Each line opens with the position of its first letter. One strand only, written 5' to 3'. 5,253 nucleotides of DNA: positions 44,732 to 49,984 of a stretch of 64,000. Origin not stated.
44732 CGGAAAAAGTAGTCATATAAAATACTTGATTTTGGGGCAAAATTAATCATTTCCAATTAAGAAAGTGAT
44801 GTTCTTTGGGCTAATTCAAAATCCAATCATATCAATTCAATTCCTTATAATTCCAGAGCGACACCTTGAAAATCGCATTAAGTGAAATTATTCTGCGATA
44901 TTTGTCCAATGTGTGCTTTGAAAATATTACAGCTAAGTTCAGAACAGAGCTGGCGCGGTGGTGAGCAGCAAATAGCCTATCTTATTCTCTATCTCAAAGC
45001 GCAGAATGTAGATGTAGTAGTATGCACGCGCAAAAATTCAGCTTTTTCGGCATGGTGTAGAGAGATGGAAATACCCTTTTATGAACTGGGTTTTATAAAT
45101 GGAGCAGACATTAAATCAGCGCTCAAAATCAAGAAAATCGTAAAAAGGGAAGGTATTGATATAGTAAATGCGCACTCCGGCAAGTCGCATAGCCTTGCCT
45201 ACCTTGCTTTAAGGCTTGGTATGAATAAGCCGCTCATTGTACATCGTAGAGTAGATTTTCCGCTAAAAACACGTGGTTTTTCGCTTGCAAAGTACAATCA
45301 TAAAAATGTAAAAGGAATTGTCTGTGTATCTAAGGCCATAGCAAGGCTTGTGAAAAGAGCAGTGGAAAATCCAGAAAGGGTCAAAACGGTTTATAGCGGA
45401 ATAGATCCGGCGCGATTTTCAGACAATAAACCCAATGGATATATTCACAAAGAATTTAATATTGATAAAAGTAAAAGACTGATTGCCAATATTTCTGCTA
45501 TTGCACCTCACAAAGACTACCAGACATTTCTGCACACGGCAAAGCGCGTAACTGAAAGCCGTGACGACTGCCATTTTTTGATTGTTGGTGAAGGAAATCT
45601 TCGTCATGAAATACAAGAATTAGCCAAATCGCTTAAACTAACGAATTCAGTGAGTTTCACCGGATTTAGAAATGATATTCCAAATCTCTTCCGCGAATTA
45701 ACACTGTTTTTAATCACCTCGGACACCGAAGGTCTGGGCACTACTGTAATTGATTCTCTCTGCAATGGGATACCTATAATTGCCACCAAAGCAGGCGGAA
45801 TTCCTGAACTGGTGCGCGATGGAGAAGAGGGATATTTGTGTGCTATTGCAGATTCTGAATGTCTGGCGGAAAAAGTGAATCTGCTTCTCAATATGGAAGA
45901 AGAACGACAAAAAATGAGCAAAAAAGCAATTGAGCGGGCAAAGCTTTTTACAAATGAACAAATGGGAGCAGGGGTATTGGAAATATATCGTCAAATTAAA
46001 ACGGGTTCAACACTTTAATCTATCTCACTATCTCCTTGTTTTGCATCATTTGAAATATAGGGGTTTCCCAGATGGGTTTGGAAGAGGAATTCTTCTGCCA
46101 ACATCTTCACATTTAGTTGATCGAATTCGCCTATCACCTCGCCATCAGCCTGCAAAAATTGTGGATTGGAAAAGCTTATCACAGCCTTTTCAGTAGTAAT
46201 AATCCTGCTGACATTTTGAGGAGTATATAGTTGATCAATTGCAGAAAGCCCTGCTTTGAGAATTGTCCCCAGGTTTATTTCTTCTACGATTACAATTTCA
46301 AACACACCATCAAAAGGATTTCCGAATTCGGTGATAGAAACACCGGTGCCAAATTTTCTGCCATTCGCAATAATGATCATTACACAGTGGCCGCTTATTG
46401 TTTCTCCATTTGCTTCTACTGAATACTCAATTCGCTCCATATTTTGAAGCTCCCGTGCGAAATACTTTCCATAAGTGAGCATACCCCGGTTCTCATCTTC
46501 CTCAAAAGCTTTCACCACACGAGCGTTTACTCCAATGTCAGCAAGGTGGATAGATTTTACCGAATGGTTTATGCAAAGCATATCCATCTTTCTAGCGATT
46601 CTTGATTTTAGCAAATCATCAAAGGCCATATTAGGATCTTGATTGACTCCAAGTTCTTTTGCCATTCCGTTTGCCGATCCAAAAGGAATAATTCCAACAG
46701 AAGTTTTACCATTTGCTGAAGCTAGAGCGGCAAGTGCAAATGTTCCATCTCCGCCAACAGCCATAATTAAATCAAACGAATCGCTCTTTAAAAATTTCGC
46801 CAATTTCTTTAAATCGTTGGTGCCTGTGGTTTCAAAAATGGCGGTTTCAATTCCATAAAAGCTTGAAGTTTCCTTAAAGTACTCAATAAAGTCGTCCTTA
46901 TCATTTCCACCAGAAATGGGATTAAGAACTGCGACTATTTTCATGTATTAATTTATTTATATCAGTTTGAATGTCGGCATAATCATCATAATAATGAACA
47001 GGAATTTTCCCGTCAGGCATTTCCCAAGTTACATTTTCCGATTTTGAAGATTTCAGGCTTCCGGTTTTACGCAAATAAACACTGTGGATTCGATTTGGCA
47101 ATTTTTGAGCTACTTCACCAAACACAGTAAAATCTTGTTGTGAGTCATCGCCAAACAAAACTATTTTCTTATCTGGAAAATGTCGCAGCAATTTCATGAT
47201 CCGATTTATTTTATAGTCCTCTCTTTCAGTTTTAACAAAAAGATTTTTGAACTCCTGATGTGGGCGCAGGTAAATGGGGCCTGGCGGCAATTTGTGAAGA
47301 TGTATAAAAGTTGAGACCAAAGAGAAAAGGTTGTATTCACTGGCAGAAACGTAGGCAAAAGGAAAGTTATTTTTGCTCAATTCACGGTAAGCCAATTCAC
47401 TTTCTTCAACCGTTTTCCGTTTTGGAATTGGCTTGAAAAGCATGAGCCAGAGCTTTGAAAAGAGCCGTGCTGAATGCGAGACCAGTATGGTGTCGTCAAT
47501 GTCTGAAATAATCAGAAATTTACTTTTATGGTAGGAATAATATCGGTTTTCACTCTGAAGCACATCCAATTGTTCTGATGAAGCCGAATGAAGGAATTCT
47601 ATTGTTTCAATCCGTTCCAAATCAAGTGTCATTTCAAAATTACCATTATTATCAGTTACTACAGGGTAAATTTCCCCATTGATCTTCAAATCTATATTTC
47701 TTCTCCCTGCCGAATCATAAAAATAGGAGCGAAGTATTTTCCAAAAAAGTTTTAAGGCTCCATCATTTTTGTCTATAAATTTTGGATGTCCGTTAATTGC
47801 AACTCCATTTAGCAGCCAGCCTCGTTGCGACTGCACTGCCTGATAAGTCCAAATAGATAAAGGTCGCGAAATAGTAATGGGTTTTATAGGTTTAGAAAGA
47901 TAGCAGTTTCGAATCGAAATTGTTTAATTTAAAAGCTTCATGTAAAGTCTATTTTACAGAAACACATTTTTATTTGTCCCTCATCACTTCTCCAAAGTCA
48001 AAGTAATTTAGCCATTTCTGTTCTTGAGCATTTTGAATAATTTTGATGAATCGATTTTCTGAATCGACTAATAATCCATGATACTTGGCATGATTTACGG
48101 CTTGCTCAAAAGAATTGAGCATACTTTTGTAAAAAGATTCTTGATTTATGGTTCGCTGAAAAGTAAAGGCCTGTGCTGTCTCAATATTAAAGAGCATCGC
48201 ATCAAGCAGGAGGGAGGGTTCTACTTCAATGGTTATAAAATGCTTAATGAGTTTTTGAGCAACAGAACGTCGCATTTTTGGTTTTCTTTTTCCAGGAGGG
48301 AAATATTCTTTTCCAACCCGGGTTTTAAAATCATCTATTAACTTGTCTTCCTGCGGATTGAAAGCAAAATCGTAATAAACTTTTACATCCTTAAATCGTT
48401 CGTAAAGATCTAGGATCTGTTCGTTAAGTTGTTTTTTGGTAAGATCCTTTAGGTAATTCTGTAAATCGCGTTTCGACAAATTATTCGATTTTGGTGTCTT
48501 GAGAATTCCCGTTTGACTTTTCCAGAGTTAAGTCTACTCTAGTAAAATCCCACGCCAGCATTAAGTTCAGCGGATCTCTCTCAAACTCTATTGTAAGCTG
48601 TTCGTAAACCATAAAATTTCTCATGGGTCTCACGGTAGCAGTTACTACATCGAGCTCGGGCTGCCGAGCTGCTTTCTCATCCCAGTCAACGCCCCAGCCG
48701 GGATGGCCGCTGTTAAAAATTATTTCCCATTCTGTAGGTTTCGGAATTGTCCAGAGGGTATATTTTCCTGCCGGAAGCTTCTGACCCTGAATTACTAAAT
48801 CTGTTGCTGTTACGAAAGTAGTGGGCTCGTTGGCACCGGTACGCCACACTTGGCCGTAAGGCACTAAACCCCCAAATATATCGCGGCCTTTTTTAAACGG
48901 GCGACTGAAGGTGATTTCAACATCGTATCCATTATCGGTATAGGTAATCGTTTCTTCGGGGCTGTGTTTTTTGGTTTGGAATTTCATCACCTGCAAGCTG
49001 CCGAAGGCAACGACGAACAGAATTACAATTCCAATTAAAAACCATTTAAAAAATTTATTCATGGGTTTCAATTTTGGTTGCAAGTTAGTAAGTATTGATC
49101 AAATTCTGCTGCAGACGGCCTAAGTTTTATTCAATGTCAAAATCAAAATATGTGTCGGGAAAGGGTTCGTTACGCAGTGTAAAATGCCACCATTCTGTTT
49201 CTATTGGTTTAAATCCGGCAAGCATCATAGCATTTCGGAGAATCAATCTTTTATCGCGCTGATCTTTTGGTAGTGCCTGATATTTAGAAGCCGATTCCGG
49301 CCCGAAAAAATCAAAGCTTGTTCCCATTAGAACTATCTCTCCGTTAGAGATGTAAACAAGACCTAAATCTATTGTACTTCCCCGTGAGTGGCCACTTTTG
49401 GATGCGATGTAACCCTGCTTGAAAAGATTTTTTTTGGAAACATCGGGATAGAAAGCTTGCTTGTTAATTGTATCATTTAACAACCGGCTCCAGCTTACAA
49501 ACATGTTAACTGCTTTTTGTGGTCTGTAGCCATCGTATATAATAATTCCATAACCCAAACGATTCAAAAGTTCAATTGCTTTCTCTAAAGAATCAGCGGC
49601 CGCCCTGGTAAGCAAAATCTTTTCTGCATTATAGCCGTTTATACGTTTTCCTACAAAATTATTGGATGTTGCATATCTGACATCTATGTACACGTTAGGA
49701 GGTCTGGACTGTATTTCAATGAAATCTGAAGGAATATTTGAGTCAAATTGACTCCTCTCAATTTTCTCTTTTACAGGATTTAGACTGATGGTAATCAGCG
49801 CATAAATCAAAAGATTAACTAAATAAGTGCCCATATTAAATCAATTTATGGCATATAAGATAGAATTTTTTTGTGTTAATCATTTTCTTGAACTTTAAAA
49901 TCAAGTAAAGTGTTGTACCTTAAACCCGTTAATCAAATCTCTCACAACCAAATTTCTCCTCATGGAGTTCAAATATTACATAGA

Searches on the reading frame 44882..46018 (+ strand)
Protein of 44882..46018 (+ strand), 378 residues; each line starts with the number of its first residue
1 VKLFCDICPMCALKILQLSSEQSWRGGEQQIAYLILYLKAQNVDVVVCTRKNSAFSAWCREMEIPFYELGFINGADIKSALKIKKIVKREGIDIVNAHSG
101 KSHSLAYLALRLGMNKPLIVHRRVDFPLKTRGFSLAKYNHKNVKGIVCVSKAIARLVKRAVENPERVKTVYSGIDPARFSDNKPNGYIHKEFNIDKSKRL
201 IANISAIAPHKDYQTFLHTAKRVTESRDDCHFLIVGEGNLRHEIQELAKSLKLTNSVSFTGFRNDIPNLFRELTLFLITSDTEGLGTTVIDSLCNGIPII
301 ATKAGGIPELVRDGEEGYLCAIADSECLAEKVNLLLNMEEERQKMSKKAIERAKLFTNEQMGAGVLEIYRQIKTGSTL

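Call 17: search_protein_families(library=pfam, proteins=[window:44882-46018:+], max_evalue=0.001)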
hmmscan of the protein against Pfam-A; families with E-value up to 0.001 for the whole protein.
window:44882-46018:+ (378 aa): 7 families
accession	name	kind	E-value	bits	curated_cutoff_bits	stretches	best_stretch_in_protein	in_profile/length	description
PF00534.26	Glycos_transf_1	-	2e-39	135.3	26.4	1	188-351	5-171/172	Glycosyl transferases group 1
PF13692.12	Glyco_trans_1_4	-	1.6e-30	106.7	27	1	201-337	4-141/142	Glycosyl transferases group 1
PF13439.12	Glyco_transf_4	-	5.6e-20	72.5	28.5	1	25-178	2-170/170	Glycosyltransferase Family 4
PF20706.3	GT4-conflict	-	5e-07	29.5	26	1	219-314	220-323/385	Family 4 Glycosyltransferase in conflict systems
PF13579.12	Glyco_trans_4_4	-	1.4e-06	29.2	29.7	1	26-171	2-156/158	Glycosyl transferase 4-like domain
PF13524.12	Glyco_trans_1_2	-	7.6e-06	26.4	25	1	217-353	6-129/144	Glycosyl transferase-like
PF13477.12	Glyco_trans_4_2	-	1.3e-05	25.8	23.4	1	34-120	16-105/139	Glycosyl transferase 4-like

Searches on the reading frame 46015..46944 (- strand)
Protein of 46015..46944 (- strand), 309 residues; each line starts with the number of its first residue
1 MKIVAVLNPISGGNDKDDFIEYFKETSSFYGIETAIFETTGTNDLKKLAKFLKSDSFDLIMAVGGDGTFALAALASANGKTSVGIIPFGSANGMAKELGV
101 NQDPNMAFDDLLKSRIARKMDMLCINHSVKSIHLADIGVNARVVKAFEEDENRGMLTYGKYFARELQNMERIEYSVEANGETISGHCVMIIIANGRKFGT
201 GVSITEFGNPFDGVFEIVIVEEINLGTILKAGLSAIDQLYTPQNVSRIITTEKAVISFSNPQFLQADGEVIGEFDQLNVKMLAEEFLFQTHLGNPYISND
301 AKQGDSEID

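Call 17: search_protein_families(library=pfam, proteins=[window:46015-46944:-], max_evalue=0.001)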
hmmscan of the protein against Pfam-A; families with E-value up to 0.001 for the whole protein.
window:46015-46944:- (309 aa): 2 families
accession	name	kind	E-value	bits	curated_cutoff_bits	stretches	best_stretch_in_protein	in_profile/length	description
PF00781.29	DAGK_cat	-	1.1e-22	80.3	23.6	1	3-122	2-122/125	Diacylglycerol kinase catalytic domain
PF19279.4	YegS_C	-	3.9e-14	53.1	27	1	137-274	5-143/158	YegS C-terminal NAD kinase beta sandwich-like domain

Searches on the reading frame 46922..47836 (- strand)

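Call 17: search_protein_families(library=pfam, proteins=[window:46922-47836:-], max_evalue=0.001)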
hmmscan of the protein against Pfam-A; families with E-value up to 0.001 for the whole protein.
window:46922-47836:- (304 aa): 2 families
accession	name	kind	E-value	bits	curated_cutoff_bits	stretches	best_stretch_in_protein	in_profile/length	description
PF09949.15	APP1_cat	-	6.6e-39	133.8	27.1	1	108-257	2-154/154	Phosphatidate phosphatase APP1, catalytic domain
PF08235.19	LNS2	-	1.9e-09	37.7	32.3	1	86-252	27-195/226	LNS2 (Lipin/Ned1/Smp2)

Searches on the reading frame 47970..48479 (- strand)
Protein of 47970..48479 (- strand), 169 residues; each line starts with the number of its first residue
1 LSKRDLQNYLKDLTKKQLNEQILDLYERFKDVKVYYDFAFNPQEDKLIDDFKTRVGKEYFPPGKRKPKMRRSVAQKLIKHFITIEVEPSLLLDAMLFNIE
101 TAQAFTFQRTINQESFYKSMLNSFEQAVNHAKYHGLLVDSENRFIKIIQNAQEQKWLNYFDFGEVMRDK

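Call 17: search_protein_families(library=pfam, proteins=[window:47970-48479:-], max_evalue=0.001)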
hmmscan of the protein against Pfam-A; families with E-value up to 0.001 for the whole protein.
window:47970-48479:- (169 aa): 1 family
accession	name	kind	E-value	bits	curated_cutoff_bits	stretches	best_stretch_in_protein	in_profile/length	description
PF19652.4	DUF6155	-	3.3e-62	209.7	27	1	1-166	1-166/170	Family of unknown function (DUF6155)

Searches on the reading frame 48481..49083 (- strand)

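Call 17: search_protein_families(library=pfam, proteins=[window:48481-49083:-], max_evalue=0.001)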
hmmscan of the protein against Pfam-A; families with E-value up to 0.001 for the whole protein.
window:48481-49083:- (200 aa): 1 family
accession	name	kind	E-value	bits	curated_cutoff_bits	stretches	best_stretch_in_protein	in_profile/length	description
PF11138.13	DUF2911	-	1.2e-43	148.8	27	1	41-186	1-144/145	Protein of unknown function (DUF2911)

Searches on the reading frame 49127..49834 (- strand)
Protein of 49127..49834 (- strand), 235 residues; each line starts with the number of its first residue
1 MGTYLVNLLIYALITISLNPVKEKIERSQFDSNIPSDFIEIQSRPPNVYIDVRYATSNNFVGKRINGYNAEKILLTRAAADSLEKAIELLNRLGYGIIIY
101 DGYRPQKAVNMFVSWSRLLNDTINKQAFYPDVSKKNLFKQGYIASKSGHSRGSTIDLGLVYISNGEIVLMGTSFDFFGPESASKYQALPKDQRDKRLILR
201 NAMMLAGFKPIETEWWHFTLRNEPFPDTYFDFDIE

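Call 17: search_protein_families(library=pfam, proteins=[window:49127-49834:-], max_evalue=0.001)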
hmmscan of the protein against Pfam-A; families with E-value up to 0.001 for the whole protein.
window:49127-49834:- (235 aa): 1 family
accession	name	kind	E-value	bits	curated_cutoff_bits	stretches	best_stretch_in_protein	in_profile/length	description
PF01427.22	Peptidase_M15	-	4.8e-42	144.4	27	1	45-233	12-197/199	D-ala-D-ala dipeptidase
